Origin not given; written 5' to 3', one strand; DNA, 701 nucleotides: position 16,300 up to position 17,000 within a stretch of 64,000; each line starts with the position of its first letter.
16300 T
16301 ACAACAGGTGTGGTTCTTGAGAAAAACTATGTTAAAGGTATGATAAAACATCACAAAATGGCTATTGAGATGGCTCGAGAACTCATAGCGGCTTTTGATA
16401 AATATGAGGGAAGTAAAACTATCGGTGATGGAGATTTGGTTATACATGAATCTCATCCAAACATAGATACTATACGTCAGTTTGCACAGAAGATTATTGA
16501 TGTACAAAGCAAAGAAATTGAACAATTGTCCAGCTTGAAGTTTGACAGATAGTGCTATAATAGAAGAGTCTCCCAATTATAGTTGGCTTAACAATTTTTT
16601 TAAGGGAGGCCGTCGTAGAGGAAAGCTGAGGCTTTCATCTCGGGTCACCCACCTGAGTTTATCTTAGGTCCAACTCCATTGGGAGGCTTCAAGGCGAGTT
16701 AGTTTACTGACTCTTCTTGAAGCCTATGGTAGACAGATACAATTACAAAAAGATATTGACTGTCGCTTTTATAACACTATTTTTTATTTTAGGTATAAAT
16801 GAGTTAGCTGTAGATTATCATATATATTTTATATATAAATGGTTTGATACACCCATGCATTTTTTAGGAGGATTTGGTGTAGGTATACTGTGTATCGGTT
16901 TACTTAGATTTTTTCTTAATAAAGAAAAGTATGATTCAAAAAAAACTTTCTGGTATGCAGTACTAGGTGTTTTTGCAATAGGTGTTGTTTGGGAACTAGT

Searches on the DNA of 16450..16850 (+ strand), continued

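Call 32: search_with_rna_model(model_id=R1, sources=[window, L001, L002, L003, L004, L005, L006, L007, L008, L009, L010, L011, L012, L013, L014, L015, L016, L017, L018, L019, L020, L021, L022, L023, L024, L025, L026, L027, L028, L029, L030, L031, L032, L033, L034, L035, L036, L037, L038, L039, L040, L041, L042, L043, L044, L045, L046, L047, L048, L049, L050, L051, L052, L053, L054, L055, L056, L057, L058, L059, L060, L061, L062, L063, L064, L065, L066, L067, L068, L069, L070, L071, L072, L073, L074, L075, L076, L077, L078, L079, L080], max_evalue=0.005, make_alignment=true)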
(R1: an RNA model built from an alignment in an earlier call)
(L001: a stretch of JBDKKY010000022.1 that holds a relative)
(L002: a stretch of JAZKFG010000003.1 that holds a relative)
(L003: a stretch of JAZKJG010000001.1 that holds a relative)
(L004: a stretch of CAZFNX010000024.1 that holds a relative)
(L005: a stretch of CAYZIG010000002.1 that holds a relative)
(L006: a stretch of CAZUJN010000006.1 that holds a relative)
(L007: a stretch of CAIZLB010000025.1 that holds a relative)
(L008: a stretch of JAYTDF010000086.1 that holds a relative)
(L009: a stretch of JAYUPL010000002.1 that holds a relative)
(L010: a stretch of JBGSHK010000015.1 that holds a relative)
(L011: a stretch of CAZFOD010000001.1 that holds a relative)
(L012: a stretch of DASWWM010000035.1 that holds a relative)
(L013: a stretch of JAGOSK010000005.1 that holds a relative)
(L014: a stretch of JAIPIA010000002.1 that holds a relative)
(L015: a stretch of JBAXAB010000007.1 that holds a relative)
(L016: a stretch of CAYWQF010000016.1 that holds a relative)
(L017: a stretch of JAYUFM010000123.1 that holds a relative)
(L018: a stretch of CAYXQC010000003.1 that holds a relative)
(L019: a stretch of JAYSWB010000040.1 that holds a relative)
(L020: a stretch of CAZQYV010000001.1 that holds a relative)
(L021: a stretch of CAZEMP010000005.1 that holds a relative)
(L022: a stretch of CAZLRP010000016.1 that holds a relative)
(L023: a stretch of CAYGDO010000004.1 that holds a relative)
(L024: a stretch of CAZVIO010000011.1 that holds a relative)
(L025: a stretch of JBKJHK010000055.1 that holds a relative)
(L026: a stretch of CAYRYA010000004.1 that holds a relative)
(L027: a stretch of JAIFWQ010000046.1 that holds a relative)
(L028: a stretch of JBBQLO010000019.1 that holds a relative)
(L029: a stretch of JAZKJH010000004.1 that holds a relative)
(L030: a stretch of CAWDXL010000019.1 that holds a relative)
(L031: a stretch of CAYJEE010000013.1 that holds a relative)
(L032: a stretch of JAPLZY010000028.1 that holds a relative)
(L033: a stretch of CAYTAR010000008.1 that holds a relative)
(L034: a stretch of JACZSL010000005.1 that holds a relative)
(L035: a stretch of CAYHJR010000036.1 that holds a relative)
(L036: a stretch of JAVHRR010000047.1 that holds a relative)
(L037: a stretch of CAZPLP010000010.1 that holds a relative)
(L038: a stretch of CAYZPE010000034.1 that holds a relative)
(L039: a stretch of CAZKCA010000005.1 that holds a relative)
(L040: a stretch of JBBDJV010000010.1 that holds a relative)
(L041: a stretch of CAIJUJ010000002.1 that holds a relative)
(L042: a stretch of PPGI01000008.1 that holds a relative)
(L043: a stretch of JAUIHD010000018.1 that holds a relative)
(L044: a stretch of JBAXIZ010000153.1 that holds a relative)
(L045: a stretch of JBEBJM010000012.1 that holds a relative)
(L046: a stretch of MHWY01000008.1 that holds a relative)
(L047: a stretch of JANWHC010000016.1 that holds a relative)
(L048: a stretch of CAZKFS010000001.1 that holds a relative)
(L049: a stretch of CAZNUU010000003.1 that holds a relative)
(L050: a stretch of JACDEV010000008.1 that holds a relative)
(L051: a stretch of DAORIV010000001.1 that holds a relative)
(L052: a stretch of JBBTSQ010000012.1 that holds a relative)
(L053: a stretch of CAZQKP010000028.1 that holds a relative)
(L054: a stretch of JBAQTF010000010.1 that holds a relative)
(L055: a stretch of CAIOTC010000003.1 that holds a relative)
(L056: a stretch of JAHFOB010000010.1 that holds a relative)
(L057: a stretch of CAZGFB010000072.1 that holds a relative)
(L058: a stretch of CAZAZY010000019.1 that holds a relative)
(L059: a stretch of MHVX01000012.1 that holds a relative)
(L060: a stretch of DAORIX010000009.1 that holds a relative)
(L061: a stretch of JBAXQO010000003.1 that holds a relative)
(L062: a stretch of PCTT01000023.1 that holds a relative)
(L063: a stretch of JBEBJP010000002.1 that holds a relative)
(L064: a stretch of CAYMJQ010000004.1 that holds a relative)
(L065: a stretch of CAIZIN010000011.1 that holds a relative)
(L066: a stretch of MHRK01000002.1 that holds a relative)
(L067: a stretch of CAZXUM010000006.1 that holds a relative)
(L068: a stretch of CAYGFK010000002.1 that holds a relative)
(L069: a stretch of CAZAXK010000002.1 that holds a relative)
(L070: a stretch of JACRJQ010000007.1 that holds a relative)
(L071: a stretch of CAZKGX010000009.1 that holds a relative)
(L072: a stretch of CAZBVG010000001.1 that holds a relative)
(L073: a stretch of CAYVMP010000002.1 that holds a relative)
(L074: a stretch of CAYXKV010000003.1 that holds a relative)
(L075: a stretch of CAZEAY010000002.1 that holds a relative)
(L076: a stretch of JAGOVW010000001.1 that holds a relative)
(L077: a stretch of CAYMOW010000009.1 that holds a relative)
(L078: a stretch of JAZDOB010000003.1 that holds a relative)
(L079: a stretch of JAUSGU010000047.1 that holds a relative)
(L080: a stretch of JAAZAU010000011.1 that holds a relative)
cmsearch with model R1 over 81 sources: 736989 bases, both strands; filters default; matches with E-value up to 0.005: 75.
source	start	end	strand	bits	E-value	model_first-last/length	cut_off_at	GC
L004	1950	2067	+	115.1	7.9e-29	1-118/118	no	0.45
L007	3357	3471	+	107.6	1.1e-26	1-118/118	no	0.43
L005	3383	3501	+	105.8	3.7e-26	1-118/118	no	0.39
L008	3366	3482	+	105.3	4.9e-26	1-118/118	no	0.44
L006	3441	3557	+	104.8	7e-26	1-118/118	no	0.46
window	16568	16687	+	104.6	8e-26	1-118/118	no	0.47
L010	3364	3480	+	102.5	3.2e-25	1-118/118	no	0.42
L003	3397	3516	+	101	8.1e-25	1-118/118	no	0.49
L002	3355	3475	+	100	1.6e-24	1-118/118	no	0.46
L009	3357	3474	+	96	2.2e-23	1-118/118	no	0.42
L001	2262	2381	+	92.7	1.9e-22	1-118/118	no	0.49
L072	3394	3510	+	90.9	5.9e-22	1-118/118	no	0.37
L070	3374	3490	+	89.6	1.4e-21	1-118/118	no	0.44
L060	3363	3482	+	81.4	3.1e-19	1-118/118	no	0.35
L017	3349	3471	+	77.1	4.9e-18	1-118/118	no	0.42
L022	2846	2966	+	76.2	9.3e-18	1-118/118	no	0.38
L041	1921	2040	+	72.1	1.3e-16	1-118/118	no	0.38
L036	2186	2305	+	71.7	1.8e-16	1-118/118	no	0.39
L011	3328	3447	+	71.6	1.9e-16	1-118/118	no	0.43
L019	1373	1491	+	71.4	2.1e-16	1-118/118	no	0.43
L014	3295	3413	+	71.4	2.2e-16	1-118/118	no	0.44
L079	3334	3450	+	69.1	9.6e-16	1-118/118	no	0.43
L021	3230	3349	+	66.4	5.7e-15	1-118/118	no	0.4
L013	918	1036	+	66.1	6.6e-15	1-118/118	no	0.46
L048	3397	3516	+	64.4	2.1e-14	1-118/118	no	0.4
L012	421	544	+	62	9.8e-14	1-118/118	no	0.48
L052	3633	3751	+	61.6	1.2e-13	1-118/118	no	0.45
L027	2096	2213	+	60.4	2.7e-13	1-118/118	no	0.45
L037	2520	2641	+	59.9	3.9e-13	1-118/118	no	0.39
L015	3361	3483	+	58.9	7.5e-13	1-118/118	no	0.39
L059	626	746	+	58.1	1.3e-12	1-118/118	no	0.4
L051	3415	3532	+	55.5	6.8e-12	1-118/118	no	0.37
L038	260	400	+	54.8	1.1e-11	1-118/118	no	0.42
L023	3408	3547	+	54.6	1.2e-11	1-118/118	no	0.44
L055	3280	3410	+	54.6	1.3e-11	1-118/118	no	0.39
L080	3354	3488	+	54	1.8e-11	1-118/118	no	0.34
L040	3439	3560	+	53.7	2.2e-11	1-118/118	no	0.43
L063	3395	3532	+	53.4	2.7e-11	1-118/118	no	0.4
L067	3283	3427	+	52.9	3.8e-11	1-118/118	no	0.51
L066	2171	2311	+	52.7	4.3e-11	1-118/118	no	0.43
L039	3370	3500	+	51.9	7e-11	1-118/118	no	0.36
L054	3393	3535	+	49.1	4.6e-10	1-118/118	no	0.43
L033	3447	3564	+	49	4.8e-10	1-118/118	no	0.45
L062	3055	3176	+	48.7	6e-10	1-118/118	no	0.44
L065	3305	3447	+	48.2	8e-10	1-118/118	no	0.41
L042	3405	3542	+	47.9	9.7e-10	1-118/118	no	0.42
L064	2927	3075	+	47.7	1.1e-09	1-118/118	no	0.32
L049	3406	3542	+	47.5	1.3e-09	1-118/118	no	0.39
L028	3373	3517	+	44.7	8.2e-09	1-118/118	no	0.46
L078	3310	3451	+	44.6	8.6e-09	1-118/118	no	0.41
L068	3367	3510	+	44.5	9.2e-09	1-118/118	no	0.43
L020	3371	3516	+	44.3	1e-08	1-118/118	no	0.4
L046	3357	3506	+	44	1.2e-08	1-118/118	no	0.4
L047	2050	2189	+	43.9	1.4e-08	1-118/118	no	0.46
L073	3196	3339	+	42.9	2.6e-08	1-118/118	no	0.42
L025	3192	3323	+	42.1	4.4e-08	1-118/118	no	0.42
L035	1558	1692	+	41.7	5.7e-08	1-118/118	no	0.37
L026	3357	3489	+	41.1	8.3e-08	1-118/118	no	0.45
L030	3376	3523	+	41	9.2e-08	1-118/118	no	0.53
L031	3281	3412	+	40.3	1.4e-07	1-118/118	no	0.42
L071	3643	3773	+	39.4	2.6e-07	1-118/118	no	0.45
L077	3375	3524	+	39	3.4e-07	1-118/118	no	0.42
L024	2831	2962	+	39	3.4e-07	1-118/118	no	0.43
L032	3274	3408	+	38.8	3.7e-07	1-118/118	no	0.4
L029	3398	3545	+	37.8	7.2e-07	1-118/118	no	0.4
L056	3195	3336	+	37.1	1.1e-06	1-118/118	no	0.46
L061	360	505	+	36.3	2e-06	1-118/118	no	0.45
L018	3389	3512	+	33.9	9.6e-06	1-118/118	no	0.43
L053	3418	3551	+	33.8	9.9e-06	1-118/118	no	0.4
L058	3349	3467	+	33.4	1.3e-05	1-118/118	no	0.31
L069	3344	3495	+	32.5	2.4e-05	1-118/118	no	0.38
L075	3349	3496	+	32.3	2.7e-05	1-118/118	no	0.43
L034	3316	3459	+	27.8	0.00051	1-118/118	no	0.44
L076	3374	3536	+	26.7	0.0011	1-118/118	no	0.55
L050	3199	3344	+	25.6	0.0021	1-118/118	no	0.42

Alignment A3: 75 matches aligned to the model, 216 columns, each read 5' to 3' on its own strand. Consensus structure (alignment columns), stored with it:
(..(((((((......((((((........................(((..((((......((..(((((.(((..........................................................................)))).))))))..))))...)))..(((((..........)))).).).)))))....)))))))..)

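Call 33: search_with_rna_model(model_id=R1, source=L081, filters=off, max_evalue=10, show_alignments=2)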
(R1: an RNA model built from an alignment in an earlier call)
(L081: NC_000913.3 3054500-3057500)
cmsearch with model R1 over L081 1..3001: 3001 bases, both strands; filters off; matches with E-value up to 10: 8.
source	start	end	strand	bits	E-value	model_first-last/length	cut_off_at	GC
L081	2465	2490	+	7.6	1.1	48-73/118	no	0.58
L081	888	1023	+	7.4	1.3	1-118/118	no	0.45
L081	541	580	+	6.6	2.1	1-118/118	no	0.55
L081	1168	1204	-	5.3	5.1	1-118/118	no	0.62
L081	2149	2178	-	5.3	5.1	1-118/118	no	0.4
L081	167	211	-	4.9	6.7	1-118/118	no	0.47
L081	186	251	+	4.5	8.5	1-118/118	no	0.53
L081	529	594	-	4.4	8.9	1-118/118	no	0.53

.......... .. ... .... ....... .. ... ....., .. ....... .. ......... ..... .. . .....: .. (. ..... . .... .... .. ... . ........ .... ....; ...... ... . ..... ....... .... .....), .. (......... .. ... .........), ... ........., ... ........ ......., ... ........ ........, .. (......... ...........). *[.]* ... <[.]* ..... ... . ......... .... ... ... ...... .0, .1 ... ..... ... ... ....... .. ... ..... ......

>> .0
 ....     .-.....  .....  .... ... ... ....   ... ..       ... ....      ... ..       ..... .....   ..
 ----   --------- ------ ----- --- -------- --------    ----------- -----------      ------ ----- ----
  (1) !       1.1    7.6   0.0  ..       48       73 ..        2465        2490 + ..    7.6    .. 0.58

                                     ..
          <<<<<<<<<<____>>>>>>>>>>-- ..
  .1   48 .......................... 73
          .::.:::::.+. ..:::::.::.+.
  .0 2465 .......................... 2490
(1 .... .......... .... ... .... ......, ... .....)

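Call 47: search_with_rna_model(model_id=R1, sources=[L082, L083, L084, L085, L086, L087, L088, L089, L090, L091, L092, L093, L094, L095, L096, L097, L098, L099, L100, L101, L102, L103, L104, L105, L106, L107, L108, L109, L110, L111, L112, L113, L114, L115, L116, L117, L118, L119, L120, L121, L122, L123, L124, L125, L126, L127, L128, L129, L130, L131, L132, L133, L134, L135, L136, L137, L138, L139, L140, L141, L142, L143, L144, L145, L146, L147, L148, L149, L150, L151, L152, L153, L154, L155, L156, L157, L158, L159, L160, L161], max_evalue=0.001, make_alignment=true)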
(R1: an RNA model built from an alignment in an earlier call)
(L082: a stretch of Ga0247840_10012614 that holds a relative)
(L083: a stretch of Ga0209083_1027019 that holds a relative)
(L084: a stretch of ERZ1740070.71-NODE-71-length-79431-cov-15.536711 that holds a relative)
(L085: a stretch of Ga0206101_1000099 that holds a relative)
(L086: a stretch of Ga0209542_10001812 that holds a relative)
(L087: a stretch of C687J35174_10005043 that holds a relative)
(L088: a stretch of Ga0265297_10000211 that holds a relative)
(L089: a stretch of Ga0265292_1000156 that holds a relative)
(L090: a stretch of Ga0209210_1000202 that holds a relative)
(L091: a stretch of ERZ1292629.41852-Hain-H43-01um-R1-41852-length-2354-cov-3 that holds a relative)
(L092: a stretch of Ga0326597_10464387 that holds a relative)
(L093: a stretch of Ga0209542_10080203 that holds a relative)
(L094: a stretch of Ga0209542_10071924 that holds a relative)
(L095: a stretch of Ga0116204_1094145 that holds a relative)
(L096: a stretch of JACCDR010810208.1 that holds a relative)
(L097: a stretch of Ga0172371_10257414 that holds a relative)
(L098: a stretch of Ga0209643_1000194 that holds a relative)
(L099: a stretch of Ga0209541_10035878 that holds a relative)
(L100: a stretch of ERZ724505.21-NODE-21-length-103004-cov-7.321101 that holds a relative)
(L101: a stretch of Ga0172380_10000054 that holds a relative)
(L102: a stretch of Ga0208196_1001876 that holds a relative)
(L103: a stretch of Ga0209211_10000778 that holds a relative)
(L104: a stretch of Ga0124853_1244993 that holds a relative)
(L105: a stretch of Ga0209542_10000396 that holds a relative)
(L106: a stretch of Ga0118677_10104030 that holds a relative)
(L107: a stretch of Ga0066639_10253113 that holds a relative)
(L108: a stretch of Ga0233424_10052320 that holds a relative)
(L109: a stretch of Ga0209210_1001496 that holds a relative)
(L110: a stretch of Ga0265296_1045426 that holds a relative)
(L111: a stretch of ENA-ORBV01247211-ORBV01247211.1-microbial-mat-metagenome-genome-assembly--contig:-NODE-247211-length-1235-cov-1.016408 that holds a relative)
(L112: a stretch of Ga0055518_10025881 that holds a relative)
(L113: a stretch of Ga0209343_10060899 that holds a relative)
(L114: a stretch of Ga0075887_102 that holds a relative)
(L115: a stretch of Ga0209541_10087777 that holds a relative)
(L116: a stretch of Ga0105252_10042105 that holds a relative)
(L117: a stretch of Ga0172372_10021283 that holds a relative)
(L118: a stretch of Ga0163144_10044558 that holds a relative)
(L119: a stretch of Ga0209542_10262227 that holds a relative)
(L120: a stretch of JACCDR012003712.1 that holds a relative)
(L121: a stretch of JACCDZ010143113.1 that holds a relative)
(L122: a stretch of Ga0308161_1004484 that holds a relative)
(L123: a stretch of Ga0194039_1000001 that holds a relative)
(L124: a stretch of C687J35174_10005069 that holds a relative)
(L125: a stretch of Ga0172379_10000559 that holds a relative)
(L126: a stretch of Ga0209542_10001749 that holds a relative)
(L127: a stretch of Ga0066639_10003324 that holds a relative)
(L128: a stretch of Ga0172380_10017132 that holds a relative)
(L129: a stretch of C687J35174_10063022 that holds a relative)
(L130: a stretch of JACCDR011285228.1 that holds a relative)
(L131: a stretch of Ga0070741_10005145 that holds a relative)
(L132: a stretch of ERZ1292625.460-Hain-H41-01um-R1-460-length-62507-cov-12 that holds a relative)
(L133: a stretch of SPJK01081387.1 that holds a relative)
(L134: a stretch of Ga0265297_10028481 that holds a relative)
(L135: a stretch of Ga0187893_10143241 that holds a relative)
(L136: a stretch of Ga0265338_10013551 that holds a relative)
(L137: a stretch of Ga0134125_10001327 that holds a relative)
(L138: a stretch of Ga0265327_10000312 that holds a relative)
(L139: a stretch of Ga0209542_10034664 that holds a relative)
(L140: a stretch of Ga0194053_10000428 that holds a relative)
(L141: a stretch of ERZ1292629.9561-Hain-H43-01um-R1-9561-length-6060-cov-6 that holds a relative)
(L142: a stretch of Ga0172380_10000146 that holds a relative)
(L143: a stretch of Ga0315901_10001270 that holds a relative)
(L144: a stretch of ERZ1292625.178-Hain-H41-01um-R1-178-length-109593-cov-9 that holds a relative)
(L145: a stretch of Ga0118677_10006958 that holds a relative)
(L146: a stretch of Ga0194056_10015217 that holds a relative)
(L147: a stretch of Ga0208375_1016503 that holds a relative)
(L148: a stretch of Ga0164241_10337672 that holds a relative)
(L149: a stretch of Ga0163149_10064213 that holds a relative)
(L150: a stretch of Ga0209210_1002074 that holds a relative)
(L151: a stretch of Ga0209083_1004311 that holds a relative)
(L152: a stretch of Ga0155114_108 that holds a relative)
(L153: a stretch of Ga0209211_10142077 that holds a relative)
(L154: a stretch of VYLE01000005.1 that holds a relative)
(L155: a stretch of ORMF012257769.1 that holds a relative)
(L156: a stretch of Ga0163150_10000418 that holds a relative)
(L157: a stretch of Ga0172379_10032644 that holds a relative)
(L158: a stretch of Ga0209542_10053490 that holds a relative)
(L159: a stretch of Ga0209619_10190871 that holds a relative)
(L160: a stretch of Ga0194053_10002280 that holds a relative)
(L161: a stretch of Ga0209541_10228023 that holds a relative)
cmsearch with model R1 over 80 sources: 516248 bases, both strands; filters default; matches with E-value up to 0.001: 80.
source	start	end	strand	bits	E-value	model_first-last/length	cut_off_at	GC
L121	492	609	+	85.4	1.6e-20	1-118/118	no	0.44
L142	6007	6123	+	83.9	4.1e-20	1-118/118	no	0.41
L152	4580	4699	+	83.9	4.2e-20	1-118/118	no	0.5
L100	1997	2116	+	81.4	2.2e-19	1-118/118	no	0.35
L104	1358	1475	+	77.5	2.6e-18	1-118/118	no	0.45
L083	1866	1984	-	76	7.1e-18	1-118/118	no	0.36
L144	12090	12207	+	75.1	1.3e-17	1-118/118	no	0.44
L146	2975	3093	+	74.3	2.2e-17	1-118/118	no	0.37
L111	295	411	+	74.1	2.6e-17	1-118/118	no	0.43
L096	8012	8128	+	73.1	4.9e-17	1-118/118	no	0.44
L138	3276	3396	-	72.8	5.9e-17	1-118/118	no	0.41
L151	5957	6076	+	72.1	9.3e-17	1-118/118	no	0.38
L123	3155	3274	+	68.8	8.2e-16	1-118/118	no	0.46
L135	689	809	-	68.4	1.1e-15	1-118/118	no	0.39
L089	4135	4255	-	68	1.4e-15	1-118/118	no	0.41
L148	549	665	-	67.9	1.5e-15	1-118/118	no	0.49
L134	2059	2178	-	67.8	1.6e-15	1-118/118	no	0.43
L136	3436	3557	-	67.3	2.1e-15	1-118/118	no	0.41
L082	4058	4179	-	67.2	2.3e-15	1-118/118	no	0.43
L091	288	408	+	66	5e-15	1-118/118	no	0.4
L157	2870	2992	+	65.2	8.3e-15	1-118/118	no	0.38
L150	2197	2319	+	65.2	8.4e-15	1-118/118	no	0.45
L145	3755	3875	-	64.6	1.3e-14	1-118/118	no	0.39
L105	4567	4686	+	63.1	3.2e-14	1-118/118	no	0.39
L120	5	107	+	63.1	3.2e-14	1-118/118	no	0.47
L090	339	457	+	62.8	4.2e-14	1-118/118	no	0.42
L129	1190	1309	+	62.1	6.2e-14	1-118/118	no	0.4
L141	2550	2668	-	62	6.9e-14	1-118/118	no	0.37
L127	12540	12661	+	61.5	9.5e-14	1-118/118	no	0.4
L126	7384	7502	+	60.7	1.7e-13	1-118/118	no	0.39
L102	10859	10983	+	60.3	2.1e-13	1-118/118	no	0.4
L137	11744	11862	+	59.8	3e-13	1-118/118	no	0.43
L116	365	483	-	59.5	3.5e-13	1-118/118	no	0.39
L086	1640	1759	-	57.8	1.1e-12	1-118/118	no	0.41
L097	113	235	+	57.6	1.2e-12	1-118/118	no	0.37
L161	1320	1440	-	56.7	2.2e-12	1-118/118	no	0.45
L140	12248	12369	+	56.7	2.2e-12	1-118/118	no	0.43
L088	2243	2366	+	55.8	4e-12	1-118/118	no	0.41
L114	2124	2243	-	55.6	4.6e-12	1-118/118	no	0.41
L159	776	895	-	55.6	4.6e-12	1-118/118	no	0.41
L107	819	941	-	55.4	5.3e-12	1-118/118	no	0.41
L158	427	546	-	55.2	5.8e-12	1-118/118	no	0.41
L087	5880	6020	-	54.1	1.2e-11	1-118/118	no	0.39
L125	2202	2324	+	53.1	2.2e-11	1-118/118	no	0.41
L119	220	338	+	53.1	2.3e-11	1-118/118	no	0.43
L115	1188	1300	+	53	2.5e-11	1-118/118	no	0.49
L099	6077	6195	-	52.5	3.4e-11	1-118/118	no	0.39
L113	239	374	-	51.7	5.6e-11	1-118/118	no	0.5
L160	5224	5356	-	51.1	8.7e-11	1-118/118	no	0.41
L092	1314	1387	-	51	9e-11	27-100/118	no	0.42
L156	8043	8183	-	50.8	1e-10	1-118/118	no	0.33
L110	470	592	+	50.6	1.2e-10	1-118/118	no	0.4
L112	550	671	-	50.3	1.5e-10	1-118/118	no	0.46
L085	1521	1639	-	50.2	1.5e-10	1-118/118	no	0.42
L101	7071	7200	-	49.6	2.3e-10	1-118/118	no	0.42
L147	3023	3150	-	48.4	4.9e-10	1-118/118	no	0.39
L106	91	208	+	47.9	6.8e-10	1-118/118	no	0.39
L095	620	741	-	45.9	2.6e-09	1-118/118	no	0.43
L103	2042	2176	+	44.7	5.6e-09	1-118/118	no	0.41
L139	780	915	-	44.3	7.2e-09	1-118/118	no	0.43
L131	2955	3098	+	44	9.1e-09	1-118/118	no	0.48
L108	33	168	-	43.7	1.1e-08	1-118/118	no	0.46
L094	1556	1666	-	43.5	1.2e-08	1-118/118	no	0.52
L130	621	727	-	43.3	1.4e-08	1-118/118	no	0.5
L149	588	728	+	43.1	1.6e-08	1-118/118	no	0.43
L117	4680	4817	+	42.9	1.8e-08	1-118/118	no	0.45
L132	4640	4766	+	42.4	2.5e-08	1-118/118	no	0.41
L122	6713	6811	-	40.4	9.3e-08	1-118/118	no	0.61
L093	286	425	-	40.1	1.2e-07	1-118/118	no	0.51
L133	418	511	+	39.8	1.4e-07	1-118/118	no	0.6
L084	5112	5219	-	39.4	1.8e-07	1-118/118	no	0.58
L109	169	279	-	39.3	1.9e-07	1-118/118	no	0.5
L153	550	660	-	39.3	2e-07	1-118/118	no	0.51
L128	1402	1540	+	38.6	3e-07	1-118/118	no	0.39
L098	3778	3874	-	38.2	3.9e-07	1-118/118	no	0.64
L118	7936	8032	+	34.2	5.4e-06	1-118/118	no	0.62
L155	4910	5021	+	32.3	1.9e-05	1-118/118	no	0.54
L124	2018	2126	-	31.4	3.5e-05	31-118/118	5'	0.39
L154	2379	2445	+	29.7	0.0001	32-100/118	no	0.66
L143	11901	11967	+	28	0.0003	32-100/118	no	0.64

Alignment A4: 80 matches aligned to the model, 221 columns, each read 5' to 3' on its own strand. Consensus structure (alignment columns), stored with it:
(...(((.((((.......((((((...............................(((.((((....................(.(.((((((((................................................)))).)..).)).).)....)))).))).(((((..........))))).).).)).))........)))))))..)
